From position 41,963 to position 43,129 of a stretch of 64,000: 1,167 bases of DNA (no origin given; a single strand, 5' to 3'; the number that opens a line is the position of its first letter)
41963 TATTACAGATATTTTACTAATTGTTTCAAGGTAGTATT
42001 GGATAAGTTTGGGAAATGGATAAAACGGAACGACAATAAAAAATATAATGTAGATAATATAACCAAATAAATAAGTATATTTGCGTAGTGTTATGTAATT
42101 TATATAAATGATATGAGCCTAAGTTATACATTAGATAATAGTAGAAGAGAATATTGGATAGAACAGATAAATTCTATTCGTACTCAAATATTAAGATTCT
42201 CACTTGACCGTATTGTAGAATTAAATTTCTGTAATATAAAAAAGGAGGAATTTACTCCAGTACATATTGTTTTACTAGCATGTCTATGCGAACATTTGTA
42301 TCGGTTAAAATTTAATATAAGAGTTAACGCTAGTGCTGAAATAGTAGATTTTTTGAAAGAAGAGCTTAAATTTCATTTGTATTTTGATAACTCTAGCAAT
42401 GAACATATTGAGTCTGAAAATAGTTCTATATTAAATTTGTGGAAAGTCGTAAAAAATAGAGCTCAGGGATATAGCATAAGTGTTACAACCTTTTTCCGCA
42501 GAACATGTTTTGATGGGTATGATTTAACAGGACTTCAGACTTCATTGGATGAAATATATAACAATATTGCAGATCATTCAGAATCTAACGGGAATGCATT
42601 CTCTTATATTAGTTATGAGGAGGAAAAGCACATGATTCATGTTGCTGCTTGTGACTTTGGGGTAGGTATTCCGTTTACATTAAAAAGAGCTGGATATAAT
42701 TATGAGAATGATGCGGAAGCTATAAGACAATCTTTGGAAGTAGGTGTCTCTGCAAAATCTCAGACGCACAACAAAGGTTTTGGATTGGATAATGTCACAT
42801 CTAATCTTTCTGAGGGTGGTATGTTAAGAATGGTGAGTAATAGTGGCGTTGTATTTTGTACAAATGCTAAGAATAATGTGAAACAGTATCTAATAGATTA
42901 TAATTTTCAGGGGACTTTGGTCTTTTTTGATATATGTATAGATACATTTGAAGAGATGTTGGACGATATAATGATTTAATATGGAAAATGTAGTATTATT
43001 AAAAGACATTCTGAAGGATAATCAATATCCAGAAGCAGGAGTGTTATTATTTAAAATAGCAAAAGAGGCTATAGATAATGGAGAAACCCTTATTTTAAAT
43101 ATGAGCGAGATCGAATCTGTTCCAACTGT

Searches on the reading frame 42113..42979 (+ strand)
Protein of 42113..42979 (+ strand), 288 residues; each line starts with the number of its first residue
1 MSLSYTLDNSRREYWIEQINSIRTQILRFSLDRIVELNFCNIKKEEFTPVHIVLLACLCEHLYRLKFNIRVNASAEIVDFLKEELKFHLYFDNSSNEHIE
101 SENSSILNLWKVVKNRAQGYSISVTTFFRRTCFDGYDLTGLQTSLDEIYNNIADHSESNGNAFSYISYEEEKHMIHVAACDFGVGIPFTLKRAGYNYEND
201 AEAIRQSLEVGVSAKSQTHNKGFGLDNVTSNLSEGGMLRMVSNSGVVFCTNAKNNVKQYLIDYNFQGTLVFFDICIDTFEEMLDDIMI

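Call 67: search_protein_families(library=phrogs, proteins=[window:42113-42979:+], max_evalue=0.0001)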
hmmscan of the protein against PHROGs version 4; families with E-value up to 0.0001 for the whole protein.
window:42113-42979:+ (288 aa): 1 family
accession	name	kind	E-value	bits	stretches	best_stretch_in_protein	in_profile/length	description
phrog_3364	-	unknown function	6.5e-31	108.8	1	31-280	32-294/304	-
